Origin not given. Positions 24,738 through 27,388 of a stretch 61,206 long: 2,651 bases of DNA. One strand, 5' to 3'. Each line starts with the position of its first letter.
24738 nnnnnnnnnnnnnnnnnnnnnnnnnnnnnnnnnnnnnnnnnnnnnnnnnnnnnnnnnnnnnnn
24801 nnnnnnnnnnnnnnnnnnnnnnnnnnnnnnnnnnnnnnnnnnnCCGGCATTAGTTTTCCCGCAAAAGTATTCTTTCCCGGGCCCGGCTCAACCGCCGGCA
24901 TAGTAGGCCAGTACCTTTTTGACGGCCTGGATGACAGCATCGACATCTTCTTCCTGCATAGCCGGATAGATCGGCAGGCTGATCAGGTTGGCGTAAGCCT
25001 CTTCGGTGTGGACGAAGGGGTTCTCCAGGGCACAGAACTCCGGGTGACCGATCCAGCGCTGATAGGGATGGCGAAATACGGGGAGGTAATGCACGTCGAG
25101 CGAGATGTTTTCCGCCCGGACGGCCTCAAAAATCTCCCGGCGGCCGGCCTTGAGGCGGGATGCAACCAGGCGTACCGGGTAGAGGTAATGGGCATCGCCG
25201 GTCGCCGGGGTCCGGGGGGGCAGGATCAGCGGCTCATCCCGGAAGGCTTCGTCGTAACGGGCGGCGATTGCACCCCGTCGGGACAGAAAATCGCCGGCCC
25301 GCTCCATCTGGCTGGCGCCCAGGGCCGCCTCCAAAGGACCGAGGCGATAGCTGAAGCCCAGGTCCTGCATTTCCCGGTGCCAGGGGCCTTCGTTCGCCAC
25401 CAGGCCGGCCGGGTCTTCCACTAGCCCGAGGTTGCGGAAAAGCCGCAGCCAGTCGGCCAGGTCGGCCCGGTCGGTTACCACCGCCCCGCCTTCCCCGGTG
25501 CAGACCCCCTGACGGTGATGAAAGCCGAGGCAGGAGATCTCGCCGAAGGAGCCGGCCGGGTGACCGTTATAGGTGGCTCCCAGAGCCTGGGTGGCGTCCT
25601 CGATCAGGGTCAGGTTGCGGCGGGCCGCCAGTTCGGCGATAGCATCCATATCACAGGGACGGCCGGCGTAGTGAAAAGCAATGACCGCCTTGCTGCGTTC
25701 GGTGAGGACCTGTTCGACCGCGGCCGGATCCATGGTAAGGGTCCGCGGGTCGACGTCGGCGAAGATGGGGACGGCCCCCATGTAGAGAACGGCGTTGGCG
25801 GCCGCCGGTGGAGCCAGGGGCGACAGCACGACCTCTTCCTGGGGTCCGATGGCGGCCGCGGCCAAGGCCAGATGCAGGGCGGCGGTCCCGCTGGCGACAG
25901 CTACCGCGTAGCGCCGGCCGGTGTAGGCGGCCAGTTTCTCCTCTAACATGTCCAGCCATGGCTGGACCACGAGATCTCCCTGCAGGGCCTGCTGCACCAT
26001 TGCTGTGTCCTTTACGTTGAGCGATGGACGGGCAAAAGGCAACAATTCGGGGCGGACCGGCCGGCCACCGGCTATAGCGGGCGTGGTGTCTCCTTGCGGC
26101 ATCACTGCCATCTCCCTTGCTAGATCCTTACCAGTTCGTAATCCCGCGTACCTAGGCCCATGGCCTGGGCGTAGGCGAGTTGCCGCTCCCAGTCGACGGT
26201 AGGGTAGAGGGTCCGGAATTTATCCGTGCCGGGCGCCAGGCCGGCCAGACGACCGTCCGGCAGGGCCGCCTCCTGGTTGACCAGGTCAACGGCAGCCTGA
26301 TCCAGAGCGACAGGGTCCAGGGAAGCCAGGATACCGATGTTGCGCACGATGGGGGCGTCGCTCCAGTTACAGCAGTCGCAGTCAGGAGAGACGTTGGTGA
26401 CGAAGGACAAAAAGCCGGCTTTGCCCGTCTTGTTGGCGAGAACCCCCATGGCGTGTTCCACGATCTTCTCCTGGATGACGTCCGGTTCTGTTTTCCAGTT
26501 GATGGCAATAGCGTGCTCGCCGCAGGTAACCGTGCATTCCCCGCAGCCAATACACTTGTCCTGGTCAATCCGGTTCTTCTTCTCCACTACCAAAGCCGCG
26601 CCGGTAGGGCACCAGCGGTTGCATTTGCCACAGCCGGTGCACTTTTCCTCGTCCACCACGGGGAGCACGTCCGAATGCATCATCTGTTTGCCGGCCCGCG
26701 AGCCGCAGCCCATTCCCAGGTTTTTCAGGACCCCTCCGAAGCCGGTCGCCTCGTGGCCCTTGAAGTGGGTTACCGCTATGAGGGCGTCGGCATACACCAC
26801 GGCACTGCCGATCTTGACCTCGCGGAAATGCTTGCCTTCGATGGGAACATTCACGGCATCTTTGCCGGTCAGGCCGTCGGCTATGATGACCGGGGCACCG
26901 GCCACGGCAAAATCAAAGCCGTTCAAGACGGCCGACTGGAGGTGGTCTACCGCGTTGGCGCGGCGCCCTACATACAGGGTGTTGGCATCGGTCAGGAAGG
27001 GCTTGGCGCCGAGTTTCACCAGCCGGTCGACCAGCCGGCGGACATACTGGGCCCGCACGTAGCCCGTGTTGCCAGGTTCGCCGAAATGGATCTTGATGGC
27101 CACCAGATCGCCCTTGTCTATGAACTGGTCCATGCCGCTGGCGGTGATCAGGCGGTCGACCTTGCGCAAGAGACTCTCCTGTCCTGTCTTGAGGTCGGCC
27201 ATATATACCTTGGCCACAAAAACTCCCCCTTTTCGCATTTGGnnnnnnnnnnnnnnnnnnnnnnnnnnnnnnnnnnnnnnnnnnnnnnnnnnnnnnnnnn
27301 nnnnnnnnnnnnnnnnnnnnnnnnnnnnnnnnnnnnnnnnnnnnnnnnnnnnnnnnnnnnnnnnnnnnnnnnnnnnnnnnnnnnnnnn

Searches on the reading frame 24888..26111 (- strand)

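Call 83: search_protein_families(library=ncbifam, proteins=[window:24888-26111:-], max_evalue=0.00001)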
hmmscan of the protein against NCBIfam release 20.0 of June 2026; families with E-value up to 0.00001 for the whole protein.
window:24888-26111:- (407 aa): 10 families
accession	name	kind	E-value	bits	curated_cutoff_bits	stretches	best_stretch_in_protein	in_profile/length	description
TIGR03588.1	PseC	equivalog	2.1e-98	329.7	423.5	1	24-401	2-380/380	UDP-4-amino-4,6-dideoxy-N-acetyl-beta-L-altrosamine transaminase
NF008658.2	PRK11658.1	equivalog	1.4e-69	234.6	631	1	22-401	3-377/379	UDP-4-amino-4-deoxy-L-arabinose aminotransferase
TIGR04181.1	NHT_00031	hypoth_equivalog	1.1e-59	202.1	420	1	26-349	3-333/359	LegC family aminotransferase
NF008687.0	PRK11706.1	equivalog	6.5e-59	199.6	375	1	24-401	2-374/375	dTDP-4-amino-4,6-dideoxygalactose transaminase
TIGR02379.1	ECA_wecE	subfamily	2e-46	158.5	434.85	1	24-401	2-375/376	dTDP-4-amino-4,6-dideoxy-D-glucose transaminase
TIGR04427.1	PLP_DesI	equivalog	9.8e-46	156.6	650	1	51-398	52-380/390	dTDP-4-dehydro-6-deoxyglucose aminotransferase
NF011936.0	PRK15407.1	equivalog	6e-44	150.4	423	1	36-229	50-251/440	lipopolysaccharide biosynthesis protein RfbH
NF004757.0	PRK06084.1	equivalog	1.4e-07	30.8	790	1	48-177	55-184/425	bifunctional O-acetylhomoserine aminocarboxypropyltransferase/cysteine synthase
NF004650.0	PRK05994.1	equivalog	6.3e-07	28.5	667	1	50-176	62-188/427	O-acetylhomoserine aminocarboxypropyltransferase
NF006096.0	PRK08248.1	equivalog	3.8e-06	25.8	726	1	48-176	61-189/431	homocysteine synthase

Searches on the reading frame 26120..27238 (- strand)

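Call 83: search_protein_families(library=ncbifam, proteins=[window:26120-27238:-], max_evalue=0.00001)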
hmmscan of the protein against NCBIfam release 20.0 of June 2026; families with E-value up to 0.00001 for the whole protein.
window:26120-27238:- (372 aa): 36 families (the best 25 are shown)
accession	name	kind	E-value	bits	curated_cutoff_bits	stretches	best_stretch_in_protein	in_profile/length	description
NF040770.1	hetero_SS_HdrA2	exception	9.2e-11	40.6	1100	1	190-256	569-635/777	CoB-CoM heterodisulfide reductase HdrA2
TIGR02179.1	PorD_KorD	subfamily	1.1e-10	41.4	60.05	1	191-246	18-74/78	2-oxoacid:acceptor oxidoreductase, delta subunit, pyruvate/2-ketoisovalerate family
NF038196.1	ferrodoxin_EFR1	subfamily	1.3e-09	38.5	75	1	190-251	177-236/242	EFR1 family ferrodoxin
TIGR02700.1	flavo_MJ0208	hypoth_equivalog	1.3e-09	37.7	251.35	1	193-246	143-196/234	dihydromethanopterin reductase (acceptor)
NF041891.1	hdrA_Methbact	equivalog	1.6e-09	36.6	1300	1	192-283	566-653/762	ferredoxin:CoB-CoM heterodisulfide reductase subunit HdrA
NF043069.1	T4HPD_activ_SAM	equivalog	3.6e-09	36.4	425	1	195-246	48-99/299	trans-4-hydroxy-L-proline dehydratase activase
NF058577.1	FdxA_fam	equivalog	5.3e-09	36.1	65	1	197-242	6-51/52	4Fe-4S ferredoxin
NF040684.1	PorD_Arch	equivalog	1e-08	35.1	120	1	191-246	25-81/85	pyruvate synthase subunit PorD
NF040864.1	HgcB_ferredoxin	equivalog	1e-08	34.9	99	1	195-247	11-64/93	mercury methylation ferredoxin HgcB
NF007202.0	PRK09623.1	equivalog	1.2e-08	35.2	166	1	190-247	43-101/105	3-methyl-2-oxobutanoate dehydrogenase subunit delta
NF043039.1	HgcAB_like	equivalog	1.2e-08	35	285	1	191-244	293-349/350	HgcAB-like fusion protein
NF041778.1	hetero_SS_HdrA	equivalog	2.3e-08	32.3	1400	1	189-257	578-646/771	ferredoxin:CoB-CoM heterodisulfide reductase subunit HdrA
NF005503.0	PRK07118.1-2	equivalog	2.6e-08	33.5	252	1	200-246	140-186/292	RnfABCDGE type electron transport complex subunit B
NF041836.1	rnfB_Methano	equivalog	4.9e-08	32.7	445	1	194-246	212-264/265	Rnf electron transport complex subunit RnfB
NF010366.0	PRK13795.1-1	equivalog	6.2e-08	31.2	745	1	183-239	593-648/667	hypothetical protein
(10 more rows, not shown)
